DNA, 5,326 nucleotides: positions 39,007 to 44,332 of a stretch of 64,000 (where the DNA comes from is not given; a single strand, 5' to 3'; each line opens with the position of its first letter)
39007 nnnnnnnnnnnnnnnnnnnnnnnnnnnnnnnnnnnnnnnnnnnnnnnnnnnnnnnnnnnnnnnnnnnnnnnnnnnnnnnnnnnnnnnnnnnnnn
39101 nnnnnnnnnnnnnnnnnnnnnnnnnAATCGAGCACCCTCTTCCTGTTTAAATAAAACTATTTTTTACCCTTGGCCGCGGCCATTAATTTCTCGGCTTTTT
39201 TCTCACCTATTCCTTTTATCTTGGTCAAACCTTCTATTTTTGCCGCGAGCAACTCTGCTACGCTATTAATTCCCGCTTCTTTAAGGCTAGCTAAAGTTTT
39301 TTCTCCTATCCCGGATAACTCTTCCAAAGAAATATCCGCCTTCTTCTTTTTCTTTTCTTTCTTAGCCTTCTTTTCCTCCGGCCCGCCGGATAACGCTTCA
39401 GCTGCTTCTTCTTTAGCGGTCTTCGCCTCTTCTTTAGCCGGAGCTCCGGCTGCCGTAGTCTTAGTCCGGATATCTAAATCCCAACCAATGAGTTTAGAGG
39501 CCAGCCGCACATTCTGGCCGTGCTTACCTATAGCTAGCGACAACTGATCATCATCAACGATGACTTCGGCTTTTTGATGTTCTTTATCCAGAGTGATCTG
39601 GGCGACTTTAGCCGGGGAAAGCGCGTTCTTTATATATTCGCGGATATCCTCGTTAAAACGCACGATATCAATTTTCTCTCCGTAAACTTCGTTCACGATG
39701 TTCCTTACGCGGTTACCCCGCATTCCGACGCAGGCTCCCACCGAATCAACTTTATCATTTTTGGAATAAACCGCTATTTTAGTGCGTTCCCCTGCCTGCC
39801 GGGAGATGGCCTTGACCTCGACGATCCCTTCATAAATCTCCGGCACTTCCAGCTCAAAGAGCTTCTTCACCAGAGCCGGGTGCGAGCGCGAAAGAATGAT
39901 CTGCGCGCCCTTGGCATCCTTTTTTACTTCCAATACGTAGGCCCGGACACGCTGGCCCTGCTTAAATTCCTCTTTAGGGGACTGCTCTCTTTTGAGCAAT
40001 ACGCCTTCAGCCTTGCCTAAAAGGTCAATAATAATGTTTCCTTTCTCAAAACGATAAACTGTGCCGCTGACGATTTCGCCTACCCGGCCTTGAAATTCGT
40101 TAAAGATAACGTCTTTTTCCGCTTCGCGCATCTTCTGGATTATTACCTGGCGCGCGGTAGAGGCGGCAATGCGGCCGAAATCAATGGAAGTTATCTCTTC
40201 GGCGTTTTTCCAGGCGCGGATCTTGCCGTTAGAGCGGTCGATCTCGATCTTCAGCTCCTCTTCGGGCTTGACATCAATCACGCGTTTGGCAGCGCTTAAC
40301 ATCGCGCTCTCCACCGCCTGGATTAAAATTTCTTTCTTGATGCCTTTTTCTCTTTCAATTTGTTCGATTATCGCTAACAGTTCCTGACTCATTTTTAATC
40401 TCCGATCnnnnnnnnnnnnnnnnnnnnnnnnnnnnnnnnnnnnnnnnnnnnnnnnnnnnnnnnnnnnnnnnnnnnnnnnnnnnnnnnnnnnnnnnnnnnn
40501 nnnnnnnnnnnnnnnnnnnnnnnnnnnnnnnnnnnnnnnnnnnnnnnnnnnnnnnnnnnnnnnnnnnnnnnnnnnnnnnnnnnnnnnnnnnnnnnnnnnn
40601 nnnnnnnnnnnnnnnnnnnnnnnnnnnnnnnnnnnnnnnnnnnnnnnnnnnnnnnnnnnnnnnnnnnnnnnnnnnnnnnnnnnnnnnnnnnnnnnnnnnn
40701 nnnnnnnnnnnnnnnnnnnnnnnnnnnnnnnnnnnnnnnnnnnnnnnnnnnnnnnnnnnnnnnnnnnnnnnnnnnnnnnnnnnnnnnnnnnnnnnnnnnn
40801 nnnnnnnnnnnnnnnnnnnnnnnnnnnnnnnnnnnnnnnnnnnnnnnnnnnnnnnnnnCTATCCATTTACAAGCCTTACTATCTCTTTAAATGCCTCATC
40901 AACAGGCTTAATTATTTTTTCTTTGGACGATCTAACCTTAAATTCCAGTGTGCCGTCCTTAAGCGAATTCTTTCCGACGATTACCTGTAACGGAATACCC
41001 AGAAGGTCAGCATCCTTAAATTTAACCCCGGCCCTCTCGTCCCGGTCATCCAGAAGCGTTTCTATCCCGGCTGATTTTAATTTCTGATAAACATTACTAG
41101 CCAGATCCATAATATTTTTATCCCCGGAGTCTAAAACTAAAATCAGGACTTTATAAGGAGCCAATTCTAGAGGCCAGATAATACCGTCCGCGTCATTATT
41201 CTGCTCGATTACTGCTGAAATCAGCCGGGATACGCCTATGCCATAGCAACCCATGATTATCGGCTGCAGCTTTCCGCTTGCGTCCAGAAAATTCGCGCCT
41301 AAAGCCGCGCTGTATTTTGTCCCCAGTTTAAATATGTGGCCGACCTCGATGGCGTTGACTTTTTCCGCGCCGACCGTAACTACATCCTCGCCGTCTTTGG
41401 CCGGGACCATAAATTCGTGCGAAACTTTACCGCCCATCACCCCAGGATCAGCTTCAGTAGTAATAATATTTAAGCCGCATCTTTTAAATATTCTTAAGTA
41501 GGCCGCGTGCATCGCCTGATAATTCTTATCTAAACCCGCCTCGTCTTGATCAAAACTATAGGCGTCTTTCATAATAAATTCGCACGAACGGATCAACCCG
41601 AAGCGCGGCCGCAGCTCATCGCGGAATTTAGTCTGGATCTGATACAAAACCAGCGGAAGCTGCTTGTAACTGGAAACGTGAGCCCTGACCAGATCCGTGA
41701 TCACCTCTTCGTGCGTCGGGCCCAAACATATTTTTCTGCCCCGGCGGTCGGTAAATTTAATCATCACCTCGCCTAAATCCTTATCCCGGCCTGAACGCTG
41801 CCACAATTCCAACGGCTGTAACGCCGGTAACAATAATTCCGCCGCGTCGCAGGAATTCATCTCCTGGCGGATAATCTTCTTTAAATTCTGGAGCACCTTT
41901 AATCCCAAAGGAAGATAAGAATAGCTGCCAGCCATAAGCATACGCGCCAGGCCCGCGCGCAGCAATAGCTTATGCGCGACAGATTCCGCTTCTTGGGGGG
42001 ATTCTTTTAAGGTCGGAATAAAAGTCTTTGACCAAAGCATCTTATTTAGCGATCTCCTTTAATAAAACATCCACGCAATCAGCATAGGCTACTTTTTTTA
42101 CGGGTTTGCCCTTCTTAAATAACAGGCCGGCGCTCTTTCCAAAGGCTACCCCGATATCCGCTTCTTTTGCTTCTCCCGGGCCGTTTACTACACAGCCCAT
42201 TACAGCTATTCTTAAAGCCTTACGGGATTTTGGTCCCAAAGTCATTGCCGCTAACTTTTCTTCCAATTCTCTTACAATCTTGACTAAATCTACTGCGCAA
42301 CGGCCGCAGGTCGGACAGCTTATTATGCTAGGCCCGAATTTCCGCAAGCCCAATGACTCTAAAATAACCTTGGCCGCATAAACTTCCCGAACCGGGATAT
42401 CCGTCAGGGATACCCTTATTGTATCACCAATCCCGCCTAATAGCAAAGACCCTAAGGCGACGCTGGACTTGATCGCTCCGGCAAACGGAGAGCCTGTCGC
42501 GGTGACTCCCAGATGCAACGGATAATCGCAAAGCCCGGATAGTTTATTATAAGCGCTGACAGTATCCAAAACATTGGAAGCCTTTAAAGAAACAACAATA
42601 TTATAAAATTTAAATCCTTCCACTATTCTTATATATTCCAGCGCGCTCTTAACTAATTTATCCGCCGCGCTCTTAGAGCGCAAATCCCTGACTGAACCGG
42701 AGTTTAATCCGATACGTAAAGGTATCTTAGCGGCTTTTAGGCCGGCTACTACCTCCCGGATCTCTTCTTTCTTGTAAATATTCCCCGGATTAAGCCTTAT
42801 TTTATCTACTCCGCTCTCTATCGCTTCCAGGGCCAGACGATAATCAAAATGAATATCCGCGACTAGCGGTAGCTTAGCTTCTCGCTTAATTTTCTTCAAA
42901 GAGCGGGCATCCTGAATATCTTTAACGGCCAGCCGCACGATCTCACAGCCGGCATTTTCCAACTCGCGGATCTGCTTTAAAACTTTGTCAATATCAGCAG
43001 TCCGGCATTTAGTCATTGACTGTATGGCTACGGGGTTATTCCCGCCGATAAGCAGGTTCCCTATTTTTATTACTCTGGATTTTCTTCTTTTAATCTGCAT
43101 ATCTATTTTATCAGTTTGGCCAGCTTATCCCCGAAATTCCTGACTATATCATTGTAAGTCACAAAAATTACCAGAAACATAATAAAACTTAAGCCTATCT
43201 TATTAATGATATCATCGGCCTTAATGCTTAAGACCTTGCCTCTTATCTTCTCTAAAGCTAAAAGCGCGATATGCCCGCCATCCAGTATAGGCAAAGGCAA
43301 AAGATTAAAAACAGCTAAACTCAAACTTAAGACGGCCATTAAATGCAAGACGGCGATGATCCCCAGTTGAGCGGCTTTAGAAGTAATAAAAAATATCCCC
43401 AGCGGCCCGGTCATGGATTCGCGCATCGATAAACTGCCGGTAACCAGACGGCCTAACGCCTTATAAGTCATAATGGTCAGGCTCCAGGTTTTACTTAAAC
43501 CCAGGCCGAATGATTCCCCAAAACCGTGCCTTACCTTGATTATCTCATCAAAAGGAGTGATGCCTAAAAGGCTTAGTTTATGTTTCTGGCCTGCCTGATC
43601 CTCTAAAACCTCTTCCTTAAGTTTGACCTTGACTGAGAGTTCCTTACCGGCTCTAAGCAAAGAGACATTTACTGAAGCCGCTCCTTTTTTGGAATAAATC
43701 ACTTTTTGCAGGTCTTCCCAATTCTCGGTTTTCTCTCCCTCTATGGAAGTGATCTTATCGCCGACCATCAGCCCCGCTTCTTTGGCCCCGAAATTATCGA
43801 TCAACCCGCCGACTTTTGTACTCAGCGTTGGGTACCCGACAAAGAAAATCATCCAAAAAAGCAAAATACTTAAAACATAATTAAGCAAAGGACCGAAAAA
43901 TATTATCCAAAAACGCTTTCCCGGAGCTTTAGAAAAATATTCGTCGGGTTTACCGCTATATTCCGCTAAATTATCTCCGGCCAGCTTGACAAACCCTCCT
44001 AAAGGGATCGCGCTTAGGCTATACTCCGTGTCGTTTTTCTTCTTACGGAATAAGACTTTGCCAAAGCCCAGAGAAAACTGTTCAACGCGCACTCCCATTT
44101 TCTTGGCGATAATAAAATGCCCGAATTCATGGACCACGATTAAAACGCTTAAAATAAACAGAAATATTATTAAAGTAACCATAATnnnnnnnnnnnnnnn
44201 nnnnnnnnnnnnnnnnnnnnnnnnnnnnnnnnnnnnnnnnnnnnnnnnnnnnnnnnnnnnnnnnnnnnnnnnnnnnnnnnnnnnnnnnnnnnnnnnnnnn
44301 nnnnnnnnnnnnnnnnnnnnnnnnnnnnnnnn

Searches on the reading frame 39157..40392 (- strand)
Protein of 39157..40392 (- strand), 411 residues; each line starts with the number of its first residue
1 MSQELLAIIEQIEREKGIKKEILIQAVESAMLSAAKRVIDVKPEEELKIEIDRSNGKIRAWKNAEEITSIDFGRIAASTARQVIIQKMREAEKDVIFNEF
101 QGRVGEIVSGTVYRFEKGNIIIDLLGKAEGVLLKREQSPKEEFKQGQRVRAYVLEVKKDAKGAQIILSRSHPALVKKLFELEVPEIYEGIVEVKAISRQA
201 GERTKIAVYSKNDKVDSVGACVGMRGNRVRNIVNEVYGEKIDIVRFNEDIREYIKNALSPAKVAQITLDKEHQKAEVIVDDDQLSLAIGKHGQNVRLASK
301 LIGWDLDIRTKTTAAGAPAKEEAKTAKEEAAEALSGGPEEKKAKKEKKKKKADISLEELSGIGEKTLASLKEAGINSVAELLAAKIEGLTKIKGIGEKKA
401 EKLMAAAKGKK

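Call 9: search_protein_families(library=pfam, max_evalue=0.000001, proteins=[window:39157-40392:-])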
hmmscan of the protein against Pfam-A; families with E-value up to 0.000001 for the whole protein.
window:39157-40392:- (411 aa): 6 families
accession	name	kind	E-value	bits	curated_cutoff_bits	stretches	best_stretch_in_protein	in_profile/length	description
PF13184.12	KH_5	-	1.7e-28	99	27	1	200-267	1-68/69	NusA-like KH domain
PF08529.16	NusA_N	-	2.2e-19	70.3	23.8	2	4-64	1-59/119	NusA N-terminal domain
PF14520.12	HHH_5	-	4e-13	50.1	27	1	356-408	4-56/57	Helix-hairpin-helix domain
PF00575.29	S1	-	9.6e-12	45.6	22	1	104-164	4-70/74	S1 RNA binding domain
PF00633.29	HHH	-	2.8e-07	30.5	24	0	381-405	5-29/30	Helix-hairpin-helix motif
PF03118.21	RNA_pol_A_CTD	-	9.8e-07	28.9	23.8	0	344-402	3-60/67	Bacterial RNA polymerase, alpha chain C terminal domain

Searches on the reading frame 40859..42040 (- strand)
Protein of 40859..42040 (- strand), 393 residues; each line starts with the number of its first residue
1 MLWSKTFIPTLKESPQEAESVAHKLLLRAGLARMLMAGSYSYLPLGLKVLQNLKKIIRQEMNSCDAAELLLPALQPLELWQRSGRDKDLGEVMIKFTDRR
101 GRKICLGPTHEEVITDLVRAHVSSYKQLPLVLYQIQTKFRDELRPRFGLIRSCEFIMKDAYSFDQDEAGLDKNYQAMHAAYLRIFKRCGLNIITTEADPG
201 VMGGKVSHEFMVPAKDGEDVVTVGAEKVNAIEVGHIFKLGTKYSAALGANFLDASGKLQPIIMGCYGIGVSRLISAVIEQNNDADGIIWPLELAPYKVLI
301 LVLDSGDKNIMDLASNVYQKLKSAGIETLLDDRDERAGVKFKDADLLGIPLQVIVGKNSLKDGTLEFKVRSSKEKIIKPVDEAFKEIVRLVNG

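Call 10: search_protein_families(library=pfam, max_evalue=0.000001, proteins=[window:40859-42040:-])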
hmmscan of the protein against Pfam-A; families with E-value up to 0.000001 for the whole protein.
window:40859-42040:- (393 aa): 2 families
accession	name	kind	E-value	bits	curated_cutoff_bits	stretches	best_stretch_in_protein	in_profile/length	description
PF00587.30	tRNA-synt_2b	-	2.8e-30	106.2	29.3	1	95-281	2-179/179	tRNA synthetase class II core domain (G, H, P, S and T)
PF03129.25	HGTP_anticodon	-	2.9e-22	79.1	21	1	297-388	1-92/94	Anticodon binding domain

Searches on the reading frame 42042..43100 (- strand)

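Call 10: search_protein_families(library=pfam, max_evalue=0.000001, proteins=[window:42042-43100:-])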
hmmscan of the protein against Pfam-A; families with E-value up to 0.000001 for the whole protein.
window:42042-43100:- (352 aa): 1 family
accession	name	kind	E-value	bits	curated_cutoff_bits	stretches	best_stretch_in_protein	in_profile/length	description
PF04551.19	GcpE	-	6.8e-134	446.6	32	1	9-351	2-342/343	GcpE protein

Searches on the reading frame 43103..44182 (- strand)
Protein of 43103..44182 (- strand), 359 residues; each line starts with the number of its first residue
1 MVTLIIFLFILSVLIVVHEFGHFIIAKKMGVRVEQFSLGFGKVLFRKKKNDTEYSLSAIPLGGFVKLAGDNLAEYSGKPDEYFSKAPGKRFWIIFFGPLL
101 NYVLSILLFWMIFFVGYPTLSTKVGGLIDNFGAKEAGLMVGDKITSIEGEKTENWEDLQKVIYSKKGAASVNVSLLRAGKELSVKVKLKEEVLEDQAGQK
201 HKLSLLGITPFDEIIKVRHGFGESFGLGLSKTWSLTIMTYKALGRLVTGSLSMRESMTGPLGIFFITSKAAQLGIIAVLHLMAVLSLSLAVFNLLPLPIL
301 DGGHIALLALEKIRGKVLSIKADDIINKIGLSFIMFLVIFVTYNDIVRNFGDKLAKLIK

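Call 10: search_protein_families(library=pfam, max_evalue=0.000001, proteins=[window:43103-44182:-])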
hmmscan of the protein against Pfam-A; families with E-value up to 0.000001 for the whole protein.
window:43103-44182:- (359 aa): 2 families
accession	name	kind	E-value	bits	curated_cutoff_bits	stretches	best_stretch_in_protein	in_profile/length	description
PF02163.28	Peptidase_M50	-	6e-65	219.1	27.2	1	7-337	2-221/221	Peptidase family M50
PF13180.12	PDZ_2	-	4.1e-09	37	27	1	133-188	25-80/80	PDZ domain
